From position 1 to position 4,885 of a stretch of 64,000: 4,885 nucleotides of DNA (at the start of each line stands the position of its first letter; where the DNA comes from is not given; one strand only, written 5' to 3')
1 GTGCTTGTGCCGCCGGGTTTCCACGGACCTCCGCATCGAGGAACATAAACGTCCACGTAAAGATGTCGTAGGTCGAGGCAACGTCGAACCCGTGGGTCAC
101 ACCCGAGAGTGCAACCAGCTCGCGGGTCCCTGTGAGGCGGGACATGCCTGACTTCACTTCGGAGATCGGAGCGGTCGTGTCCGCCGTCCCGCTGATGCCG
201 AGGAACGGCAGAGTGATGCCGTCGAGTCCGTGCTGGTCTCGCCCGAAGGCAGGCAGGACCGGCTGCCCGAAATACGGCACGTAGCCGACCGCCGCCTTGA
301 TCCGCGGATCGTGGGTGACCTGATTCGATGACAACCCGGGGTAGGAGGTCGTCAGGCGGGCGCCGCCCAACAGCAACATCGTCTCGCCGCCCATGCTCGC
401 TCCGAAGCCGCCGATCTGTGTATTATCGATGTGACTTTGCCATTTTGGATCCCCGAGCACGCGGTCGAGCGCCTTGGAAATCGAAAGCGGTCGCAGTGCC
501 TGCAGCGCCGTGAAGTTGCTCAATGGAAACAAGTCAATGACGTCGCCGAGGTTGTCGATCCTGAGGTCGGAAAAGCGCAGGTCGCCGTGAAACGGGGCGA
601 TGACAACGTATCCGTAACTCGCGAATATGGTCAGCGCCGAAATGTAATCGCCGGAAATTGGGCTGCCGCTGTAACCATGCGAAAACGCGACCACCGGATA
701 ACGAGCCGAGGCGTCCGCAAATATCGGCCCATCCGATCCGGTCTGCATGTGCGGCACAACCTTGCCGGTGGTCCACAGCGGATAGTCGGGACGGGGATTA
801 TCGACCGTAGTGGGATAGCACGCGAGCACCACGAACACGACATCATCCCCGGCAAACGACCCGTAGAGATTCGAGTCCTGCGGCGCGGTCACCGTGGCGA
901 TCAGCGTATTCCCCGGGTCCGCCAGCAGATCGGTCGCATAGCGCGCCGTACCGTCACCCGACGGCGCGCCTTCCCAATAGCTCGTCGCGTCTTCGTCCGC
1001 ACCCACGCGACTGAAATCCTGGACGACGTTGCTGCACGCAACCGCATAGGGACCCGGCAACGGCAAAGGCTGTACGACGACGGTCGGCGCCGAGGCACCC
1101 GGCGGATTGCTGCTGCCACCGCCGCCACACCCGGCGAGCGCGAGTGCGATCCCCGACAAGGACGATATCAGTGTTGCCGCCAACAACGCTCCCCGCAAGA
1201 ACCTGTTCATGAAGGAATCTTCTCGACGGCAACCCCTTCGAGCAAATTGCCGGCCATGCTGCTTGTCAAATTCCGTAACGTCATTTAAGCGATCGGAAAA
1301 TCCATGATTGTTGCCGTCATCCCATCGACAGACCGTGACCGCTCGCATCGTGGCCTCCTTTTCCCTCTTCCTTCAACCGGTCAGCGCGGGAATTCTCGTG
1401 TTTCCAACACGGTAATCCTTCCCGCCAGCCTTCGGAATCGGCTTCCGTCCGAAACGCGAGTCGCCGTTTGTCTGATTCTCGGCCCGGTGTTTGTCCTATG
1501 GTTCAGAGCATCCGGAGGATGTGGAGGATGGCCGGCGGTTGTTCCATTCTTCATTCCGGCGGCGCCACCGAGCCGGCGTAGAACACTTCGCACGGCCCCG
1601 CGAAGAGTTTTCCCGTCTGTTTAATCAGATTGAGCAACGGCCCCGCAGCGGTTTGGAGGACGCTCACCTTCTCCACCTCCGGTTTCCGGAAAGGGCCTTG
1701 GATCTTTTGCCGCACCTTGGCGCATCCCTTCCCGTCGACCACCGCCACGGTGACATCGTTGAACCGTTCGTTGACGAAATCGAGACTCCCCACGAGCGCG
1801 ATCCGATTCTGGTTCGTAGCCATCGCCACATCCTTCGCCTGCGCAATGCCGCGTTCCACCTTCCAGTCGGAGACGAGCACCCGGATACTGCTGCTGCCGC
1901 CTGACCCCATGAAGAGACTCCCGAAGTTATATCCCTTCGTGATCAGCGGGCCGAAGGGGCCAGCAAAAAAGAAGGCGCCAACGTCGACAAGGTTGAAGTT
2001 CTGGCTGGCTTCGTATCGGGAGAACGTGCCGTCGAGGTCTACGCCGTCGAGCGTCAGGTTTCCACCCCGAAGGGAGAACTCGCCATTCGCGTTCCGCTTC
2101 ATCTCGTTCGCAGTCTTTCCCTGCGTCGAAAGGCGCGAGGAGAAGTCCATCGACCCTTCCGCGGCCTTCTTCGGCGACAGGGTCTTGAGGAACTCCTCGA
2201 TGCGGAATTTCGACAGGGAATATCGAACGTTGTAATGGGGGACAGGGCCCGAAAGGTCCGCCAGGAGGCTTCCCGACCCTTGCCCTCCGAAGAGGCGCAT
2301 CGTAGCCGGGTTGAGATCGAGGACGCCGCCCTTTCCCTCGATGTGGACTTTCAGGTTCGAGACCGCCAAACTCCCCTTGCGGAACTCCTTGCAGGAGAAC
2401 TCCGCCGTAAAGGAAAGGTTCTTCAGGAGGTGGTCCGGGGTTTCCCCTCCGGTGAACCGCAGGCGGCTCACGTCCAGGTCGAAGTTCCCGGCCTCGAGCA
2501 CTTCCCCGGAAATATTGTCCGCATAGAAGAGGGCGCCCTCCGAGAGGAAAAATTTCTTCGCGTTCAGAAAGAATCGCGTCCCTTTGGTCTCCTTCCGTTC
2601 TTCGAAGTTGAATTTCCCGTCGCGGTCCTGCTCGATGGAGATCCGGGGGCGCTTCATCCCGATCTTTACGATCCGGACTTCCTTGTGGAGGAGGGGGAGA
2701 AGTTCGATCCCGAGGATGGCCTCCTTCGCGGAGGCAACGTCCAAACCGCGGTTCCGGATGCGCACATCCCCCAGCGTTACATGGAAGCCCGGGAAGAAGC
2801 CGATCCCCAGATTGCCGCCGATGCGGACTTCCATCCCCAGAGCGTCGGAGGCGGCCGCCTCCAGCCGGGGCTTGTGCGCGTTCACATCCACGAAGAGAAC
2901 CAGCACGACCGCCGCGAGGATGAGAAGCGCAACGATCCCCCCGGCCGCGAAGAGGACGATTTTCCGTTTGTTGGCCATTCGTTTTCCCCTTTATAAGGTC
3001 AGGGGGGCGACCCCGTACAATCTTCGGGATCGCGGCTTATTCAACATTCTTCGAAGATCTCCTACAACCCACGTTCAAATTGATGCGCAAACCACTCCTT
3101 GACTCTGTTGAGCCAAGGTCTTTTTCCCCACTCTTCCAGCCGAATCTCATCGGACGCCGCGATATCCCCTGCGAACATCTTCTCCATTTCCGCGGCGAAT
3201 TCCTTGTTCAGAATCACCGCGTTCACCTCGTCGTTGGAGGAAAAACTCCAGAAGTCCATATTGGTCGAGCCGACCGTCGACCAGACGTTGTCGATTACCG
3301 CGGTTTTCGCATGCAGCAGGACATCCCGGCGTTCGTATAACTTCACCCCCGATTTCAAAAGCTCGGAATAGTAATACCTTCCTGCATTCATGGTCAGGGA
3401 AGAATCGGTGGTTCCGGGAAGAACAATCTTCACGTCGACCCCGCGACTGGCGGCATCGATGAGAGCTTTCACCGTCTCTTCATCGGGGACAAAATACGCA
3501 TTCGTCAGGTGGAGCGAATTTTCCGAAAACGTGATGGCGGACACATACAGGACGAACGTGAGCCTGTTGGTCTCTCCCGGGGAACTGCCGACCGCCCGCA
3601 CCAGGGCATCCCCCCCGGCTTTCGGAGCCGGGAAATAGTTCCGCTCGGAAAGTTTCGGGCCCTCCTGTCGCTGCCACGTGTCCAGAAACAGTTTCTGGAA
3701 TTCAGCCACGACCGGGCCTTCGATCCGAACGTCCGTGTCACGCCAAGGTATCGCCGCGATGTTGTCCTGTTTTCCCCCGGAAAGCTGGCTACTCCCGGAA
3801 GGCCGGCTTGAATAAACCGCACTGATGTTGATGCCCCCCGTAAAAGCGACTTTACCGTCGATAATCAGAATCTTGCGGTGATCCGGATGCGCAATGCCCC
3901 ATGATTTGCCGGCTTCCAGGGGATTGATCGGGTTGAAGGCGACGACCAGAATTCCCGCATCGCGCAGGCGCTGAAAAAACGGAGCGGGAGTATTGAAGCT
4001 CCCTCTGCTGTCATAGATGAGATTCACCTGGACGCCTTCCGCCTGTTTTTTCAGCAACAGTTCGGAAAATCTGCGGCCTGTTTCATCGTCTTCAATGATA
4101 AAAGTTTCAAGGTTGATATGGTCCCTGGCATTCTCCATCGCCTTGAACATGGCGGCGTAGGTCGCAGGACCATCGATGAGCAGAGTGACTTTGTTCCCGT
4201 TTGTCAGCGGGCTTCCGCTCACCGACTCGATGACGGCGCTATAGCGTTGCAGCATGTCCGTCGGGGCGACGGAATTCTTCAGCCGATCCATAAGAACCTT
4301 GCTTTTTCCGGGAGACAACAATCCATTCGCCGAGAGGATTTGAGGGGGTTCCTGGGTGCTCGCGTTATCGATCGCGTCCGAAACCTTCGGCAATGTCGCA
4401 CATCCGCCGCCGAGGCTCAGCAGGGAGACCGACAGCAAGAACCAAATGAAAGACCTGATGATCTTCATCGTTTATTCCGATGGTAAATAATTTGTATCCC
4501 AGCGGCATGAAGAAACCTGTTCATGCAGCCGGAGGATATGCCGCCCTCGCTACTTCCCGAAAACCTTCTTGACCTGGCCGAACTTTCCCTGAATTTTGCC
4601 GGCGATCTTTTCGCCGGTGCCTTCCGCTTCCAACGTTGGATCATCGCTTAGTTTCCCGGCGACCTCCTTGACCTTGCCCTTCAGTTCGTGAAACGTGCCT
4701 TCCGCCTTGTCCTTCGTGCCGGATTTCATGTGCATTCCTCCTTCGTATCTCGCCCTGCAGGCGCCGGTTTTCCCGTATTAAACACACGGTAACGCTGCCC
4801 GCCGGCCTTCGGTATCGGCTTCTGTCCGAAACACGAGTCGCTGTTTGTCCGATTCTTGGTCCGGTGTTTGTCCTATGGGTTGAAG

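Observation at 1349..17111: Six copies of a conserved ~75-170 bp upstream element define a putative stress/envelope regulon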

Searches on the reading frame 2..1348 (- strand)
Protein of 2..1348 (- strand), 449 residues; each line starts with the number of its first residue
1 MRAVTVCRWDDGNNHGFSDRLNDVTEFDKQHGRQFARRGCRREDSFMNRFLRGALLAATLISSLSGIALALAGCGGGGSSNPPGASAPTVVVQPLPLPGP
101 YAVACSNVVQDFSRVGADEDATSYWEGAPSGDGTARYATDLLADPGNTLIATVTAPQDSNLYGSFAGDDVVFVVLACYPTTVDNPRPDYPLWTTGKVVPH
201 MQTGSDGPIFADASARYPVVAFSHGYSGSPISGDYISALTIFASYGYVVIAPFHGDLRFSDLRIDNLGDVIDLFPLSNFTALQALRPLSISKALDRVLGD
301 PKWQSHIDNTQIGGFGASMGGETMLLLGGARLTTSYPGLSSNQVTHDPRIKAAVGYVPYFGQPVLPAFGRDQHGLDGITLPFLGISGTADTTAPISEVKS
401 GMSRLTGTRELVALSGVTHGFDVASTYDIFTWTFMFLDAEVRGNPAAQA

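Call 11: search_protein_families(library=pfam, proteins=[window:2-1348:-], max_evalue=0.01)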
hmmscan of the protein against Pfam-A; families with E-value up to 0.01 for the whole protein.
window:2-1348:- (449 aa): 2 families
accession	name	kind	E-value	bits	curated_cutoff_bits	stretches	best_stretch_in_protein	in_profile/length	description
PF07224.18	Chlorophyllase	-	0.00036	19.9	26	1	214-252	39-75/301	Chlorophyllase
PF03403.19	PAF-AH_p_II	-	0.00093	18.3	20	1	215-256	98-137/372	Platelet-activating factor acetylhydrolase, isoform II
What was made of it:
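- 2..1348 (-): Target of copy A: a PAF-AH/chlorophyllase-like lipoprotein that runs off the window. The probable true start is MNRF at 1210. Codons 1-46, counted from ATG 1348, look like a captured leader of the 77-aa family. Weak Pfam hits (call 11).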

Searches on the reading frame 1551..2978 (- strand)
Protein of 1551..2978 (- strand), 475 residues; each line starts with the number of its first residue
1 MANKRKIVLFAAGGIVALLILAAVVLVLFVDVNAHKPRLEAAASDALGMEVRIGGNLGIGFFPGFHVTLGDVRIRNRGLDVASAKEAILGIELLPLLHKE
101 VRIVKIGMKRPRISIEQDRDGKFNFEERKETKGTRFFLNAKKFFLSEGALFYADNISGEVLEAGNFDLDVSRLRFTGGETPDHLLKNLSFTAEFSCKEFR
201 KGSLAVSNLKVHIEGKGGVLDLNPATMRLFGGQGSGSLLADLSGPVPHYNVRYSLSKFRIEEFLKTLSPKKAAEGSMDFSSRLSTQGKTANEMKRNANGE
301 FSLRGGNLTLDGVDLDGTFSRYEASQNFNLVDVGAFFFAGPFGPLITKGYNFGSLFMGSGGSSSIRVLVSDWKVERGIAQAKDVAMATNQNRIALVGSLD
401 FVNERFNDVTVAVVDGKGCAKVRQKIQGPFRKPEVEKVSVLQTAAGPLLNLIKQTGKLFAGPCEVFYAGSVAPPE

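Call 11: search_protein_families(library=pfam, proteins=[window:1551-2978:-], max_evalue=0.01)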
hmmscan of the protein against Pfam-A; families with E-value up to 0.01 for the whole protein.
window:1551-2978:- (475 aa): 3 families
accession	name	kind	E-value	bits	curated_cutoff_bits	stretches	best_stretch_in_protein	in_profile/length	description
PF05170.20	AsmA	-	1.9e-32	113.3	29.8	2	1-127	1-129/607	AsmA family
PF05359.17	DUF748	-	6.4e-11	41.5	50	1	4-314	14-276/1037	Domain of Unknown Function (DUF748)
PF13116.12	YhdP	-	4e-08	32.1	46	1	8-190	12-171/1224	YhdP protein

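Call 58: find_encoding_contigs(protein=window:1551-2978:-, flank=10000, max_places=4)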
Protein window:1551-2978:- (475 aa): no gene with exactly this product is on record in the collection.
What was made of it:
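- Tried and rejected: A look-up of the window's AsmA protein, meant to extend the window leftwards, found the protein not on record (call 58).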

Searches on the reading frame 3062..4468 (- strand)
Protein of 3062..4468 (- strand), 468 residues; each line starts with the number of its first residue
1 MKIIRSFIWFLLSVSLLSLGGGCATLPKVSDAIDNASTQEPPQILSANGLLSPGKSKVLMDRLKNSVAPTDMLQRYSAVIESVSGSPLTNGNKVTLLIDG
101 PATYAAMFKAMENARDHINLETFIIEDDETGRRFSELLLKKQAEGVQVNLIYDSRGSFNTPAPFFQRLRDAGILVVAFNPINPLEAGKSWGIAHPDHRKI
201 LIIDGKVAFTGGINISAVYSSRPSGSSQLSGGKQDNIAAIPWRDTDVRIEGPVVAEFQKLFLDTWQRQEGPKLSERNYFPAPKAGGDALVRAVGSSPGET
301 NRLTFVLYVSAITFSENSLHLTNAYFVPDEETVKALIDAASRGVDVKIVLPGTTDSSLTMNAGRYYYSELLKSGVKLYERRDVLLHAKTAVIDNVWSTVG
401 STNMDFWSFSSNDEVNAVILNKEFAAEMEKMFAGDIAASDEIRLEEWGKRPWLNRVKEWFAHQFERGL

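Call 11: search_protein_families(library=pfam, proteins=[window:3062-4468:-], max_evalue=0.01)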
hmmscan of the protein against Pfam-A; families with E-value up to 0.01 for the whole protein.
window:3062-4468:- (468 aa): 2 families
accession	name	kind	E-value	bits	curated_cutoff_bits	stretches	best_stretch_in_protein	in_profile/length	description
PF13091.12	PLDc_2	-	3.7e-42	143.7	27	2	310-434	3-130/132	PLD-like domain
PF00614.28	PLDc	-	8.4e-09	35.5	21.9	1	197-216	6-25/28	Phospholipase D Active site motif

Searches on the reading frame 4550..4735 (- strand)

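Call 11: search_protein_families(library=pfam, proteins=[window:4550-4735:-], max_evalue=0.01)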
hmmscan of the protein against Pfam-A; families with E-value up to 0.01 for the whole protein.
window:4550-4735:- (61 aa): 1 family
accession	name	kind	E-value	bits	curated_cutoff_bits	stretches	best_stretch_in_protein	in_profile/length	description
PF05532.17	CsbD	-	2.6e-17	62.9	40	1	9-58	1-50/53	CsbD-like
